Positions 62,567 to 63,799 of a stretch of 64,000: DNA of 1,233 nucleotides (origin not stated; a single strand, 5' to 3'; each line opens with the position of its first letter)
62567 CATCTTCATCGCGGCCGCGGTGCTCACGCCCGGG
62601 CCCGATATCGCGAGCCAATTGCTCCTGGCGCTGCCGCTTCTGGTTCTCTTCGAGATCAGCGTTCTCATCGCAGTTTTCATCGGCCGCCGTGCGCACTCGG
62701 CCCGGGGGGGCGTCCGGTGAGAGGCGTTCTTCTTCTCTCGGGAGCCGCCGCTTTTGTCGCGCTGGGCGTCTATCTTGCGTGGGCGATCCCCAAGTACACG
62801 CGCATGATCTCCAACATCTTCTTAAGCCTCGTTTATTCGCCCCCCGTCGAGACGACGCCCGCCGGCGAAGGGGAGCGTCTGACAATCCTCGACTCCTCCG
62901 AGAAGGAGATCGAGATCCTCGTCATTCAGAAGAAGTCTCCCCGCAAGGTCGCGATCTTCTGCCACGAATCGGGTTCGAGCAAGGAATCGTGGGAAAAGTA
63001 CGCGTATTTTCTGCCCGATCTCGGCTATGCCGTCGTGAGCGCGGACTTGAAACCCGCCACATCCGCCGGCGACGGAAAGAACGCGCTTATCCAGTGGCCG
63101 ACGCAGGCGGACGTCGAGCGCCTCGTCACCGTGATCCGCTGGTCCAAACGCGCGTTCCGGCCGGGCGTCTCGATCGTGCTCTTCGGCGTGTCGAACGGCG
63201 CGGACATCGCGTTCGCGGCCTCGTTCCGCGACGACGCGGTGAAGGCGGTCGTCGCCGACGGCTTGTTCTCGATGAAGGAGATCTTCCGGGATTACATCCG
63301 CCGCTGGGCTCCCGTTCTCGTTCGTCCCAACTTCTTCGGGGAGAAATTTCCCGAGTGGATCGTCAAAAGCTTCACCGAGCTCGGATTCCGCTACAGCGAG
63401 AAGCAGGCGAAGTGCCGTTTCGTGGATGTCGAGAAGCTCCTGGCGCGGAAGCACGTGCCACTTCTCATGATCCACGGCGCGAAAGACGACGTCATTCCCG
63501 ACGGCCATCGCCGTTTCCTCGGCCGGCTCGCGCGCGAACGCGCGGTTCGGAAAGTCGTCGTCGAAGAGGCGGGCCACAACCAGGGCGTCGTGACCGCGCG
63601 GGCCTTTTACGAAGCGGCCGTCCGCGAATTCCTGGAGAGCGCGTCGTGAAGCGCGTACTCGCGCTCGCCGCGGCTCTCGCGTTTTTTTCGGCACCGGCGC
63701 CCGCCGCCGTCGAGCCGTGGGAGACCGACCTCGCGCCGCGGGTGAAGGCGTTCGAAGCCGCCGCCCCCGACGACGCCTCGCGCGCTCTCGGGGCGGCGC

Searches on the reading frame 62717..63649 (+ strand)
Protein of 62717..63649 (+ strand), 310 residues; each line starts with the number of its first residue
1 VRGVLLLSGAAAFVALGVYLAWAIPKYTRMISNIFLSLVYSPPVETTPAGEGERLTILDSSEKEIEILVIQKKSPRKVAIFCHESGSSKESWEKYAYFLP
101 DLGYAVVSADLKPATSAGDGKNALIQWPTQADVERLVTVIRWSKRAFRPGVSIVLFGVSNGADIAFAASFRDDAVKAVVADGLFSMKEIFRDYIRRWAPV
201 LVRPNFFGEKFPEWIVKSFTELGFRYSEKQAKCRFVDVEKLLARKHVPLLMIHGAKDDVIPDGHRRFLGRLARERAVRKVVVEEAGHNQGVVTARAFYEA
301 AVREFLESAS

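Call 51: find_encoding_contigs(protein=window:62717-63649:+, flank=10000, max_places=4)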
Protein window:62717-63649:+ (310 aa): 2 contigs read that carry it; 2 places shown.
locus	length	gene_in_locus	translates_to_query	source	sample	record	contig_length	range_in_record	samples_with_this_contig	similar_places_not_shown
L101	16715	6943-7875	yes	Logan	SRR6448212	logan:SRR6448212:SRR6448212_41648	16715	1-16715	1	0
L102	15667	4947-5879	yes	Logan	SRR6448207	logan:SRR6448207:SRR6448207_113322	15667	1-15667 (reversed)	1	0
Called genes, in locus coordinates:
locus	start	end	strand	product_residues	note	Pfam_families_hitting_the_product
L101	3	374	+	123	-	?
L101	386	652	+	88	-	PF02609:Exonuc_VII_S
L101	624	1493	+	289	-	PF00348:polyprenyl_synt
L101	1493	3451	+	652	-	PF13292:DXP_synthase_N, PF02779:Transket_pyr, PF02780:Transketolase_C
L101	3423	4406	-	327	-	PF06785:UPF0242 (faint)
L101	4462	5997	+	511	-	-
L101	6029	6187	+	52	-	PF02416:TatA_B_E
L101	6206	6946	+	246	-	PF00902:TatC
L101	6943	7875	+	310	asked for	PF00561:Abhydrolase_1 (faint), PF12146:Hydrolase_4 (faint)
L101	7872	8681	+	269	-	PF07608:DUF1571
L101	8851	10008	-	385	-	PF13506:Glyco_transf_21, PF13641:Glyco_tranf_2_3, PF00535:Glycos_transf_2, PF13632:Glyco_trans_2_3 (weak)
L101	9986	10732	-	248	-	PF00106:adh_short, PF08659:KR, PF23441:SDR, PF13561:adh_short_C2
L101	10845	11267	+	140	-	PF01258:zf-dskA_traR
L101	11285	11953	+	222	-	PF13590:DUF4136 (weak)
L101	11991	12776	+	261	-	PF00132:Hexapep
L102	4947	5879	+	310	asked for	PF00561:Abhydrolase_1 (faint), PF12146:Hydrolase_4 (faint)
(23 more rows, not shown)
